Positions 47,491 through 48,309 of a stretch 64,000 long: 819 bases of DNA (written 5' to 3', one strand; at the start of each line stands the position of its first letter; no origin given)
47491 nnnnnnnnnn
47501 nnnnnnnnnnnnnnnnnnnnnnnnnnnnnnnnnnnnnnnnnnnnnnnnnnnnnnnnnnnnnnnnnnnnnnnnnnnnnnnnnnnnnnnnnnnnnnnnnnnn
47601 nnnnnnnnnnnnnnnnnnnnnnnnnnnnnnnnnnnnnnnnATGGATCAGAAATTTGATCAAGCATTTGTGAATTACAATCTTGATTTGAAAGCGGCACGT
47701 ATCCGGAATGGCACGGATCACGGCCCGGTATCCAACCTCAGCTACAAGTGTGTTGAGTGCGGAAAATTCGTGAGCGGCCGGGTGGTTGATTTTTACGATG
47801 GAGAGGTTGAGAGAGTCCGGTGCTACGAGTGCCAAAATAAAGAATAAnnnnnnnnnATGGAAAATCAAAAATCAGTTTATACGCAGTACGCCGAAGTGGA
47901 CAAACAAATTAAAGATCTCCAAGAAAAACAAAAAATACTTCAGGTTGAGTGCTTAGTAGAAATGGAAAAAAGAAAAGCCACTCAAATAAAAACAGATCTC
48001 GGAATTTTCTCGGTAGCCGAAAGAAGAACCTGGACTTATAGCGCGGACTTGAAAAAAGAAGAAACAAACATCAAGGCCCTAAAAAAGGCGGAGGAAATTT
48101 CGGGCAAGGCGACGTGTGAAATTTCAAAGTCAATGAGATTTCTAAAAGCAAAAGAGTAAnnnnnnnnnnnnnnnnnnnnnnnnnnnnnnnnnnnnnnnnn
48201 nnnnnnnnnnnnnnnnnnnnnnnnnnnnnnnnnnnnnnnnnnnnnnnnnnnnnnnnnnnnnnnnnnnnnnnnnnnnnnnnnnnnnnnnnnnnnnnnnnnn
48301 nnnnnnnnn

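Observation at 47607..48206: Identical 32-bp operator+RBS module (16-bp perfect palindrome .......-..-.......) in front of two early phage genes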

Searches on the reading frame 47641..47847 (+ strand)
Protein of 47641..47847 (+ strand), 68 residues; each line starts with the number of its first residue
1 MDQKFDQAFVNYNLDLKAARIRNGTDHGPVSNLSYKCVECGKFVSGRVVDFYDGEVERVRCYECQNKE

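Call 11: search_protein_families(library=pfam, proteins=[window:47641-47847:+], max_evalue=0.01)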
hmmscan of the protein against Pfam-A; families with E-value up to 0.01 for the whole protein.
window:47641-47847:+ (68 aa): 0 families

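Call 12: search_protein_families(library=phrogs, proteins=[window:47641-47847:+], max_evalue=0.01)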
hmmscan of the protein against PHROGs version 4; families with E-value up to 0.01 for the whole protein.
window:47641-47847:+ (68 aa): 0 families

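Call 38: find_homologous_proteins(query=window:47641-47847:+, max_evalue=0.001)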
Query window:47641-47847:+ (68 aa): 3 proteins with E <= 0.001 among 4 candidates.
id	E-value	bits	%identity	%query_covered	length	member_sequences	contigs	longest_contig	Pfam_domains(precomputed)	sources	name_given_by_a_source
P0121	2.8e-35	137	90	100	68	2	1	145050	-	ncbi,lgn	-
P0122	8.7e-32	126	84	99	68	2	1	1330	-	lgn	-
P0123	2.2e-25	106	68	100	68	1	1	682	-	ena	-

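Call 39: find_encoding_contigs(protein=P0123, flank=3000, max_places=4)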
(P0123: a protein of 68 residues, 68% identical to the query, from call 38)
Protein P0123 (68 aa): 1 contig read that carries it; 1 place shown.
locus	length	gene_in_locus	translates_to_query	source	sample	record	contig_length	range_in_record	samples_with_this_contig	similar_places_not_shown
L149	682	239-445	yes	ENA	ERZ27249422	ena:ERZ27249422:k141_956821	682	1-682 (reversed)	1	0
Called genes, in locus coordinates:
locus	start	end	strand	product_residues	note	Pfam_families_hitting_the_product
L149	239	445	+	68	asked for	-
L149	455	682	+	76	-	?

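Call 96: search_protein_families(library=pfam, proteins=[window:47641-47847:+, P0121, P0122, P0123], max_evalue=10)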
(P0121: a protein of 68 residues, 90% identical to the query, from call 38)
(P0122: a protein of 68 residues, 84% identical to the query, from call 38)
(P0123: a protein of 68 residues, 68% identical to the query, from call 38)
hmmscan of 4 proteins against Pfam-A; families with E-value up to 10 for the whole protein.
window:47641-47847:+ (68 aa): 1 family
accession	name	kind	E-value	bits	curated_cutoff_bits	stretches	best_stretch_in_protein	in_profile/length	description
PF25429.1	zf-POGZ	-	0.038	14.9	27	1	35-45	3-13/43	POGZ-like double zinc finger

P0121 (68 aa): 3 families
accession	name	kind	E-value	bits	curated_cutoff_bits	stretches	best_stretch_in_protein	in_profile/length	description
PF25429.1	zf-POGZ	-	0.02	15.8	27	1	35-45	3-13/43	POGZ-like double zinc finger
PF23458.2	DUF7130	-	0.062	13.6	35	1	26-43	45-62/89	Domain of unknown function (DUF7130)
PF00935.25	Ribosomal_L44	-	0.15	12.8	25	1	28-43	47-62/76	Ribosomal protein L44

P0122 (68 aa): 4 families
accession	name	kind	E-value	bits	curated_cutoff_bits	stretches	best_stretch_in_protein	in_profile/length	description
PF09723.15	Zn_ribbon_8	-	0.067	13.7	34.4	1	35-66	6-34/41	Zinc ribbon domain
PF01258.23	zf-dskA_traR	-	0.07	13.6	24.9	1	58-67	24-33/36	Prokaryotic dksA/traR C4-type zinc finger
PF23783.1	Zn_ribbon_TiaS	-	0.13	12.5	27.3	1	33-45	18-30/41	TiaS C-terminal zinc ribbon domain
PF25144.1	Zn_ribbon_IFT122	-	0.45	10.8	27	1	22-41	10-29/45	IFT122, zinc ribbon domain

P0123 (68 aa): 3 families
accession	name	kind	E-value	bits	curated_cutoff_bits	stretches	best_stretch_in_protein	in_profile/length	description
PF24444.1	DUF7563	-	0.044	13.7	27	1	37-66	4-34/39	Family of unknown function (DUF7563)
PF20173.3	ZnF_RZ-type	-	0.12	12.5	27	1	35-47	32-44/54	RZ type zinc finger domain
PF01258.23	zf-dskA_traR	-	0.26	11.8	24.9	1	33-45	3-14/36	Prokaryotic dksA/traR C4-type zinc finger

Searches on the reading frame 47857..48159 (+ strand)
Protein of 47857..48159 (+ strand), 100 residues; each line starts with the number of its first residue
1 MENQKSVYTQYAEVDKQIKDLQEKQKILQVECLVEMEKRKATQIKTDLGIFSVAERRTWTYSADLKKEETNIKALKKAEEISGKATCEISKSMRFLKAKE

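Call 11: search_protein_families(library=pfam, proteins=[window:47857-48159:+], max_evalue=0.01)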
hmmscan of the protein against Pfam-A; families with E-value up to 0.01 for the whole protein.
window:47857-48159:+ (100 aa): 0 families

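Call 12: search_protein_families(library=phrogs, proteins=[window:47857-48159:+], max_evalue=0.01)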
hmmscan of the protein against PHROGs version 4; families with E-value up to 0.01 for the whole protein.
window:47857-48159:+ (100 aa): 0 families

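Call 80: find_homologous_proteins(query=window:47857-48159:+, max_evalue=0.001)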
Query window:47857-48159:+ (100 aa): 2 proteins with E <= 0.001 among 3 candidates.
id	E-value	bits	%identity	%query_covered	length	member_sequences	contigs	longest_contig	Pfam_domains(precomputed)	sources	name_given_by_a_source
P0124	3.0e-54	198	100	100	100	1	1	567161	-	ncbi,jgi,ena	ncbi:MAG: VCBS domain-containing protein [Patescibacteria group bacterium]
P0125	2.7e-48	179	89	100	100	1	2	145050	-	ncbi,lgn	-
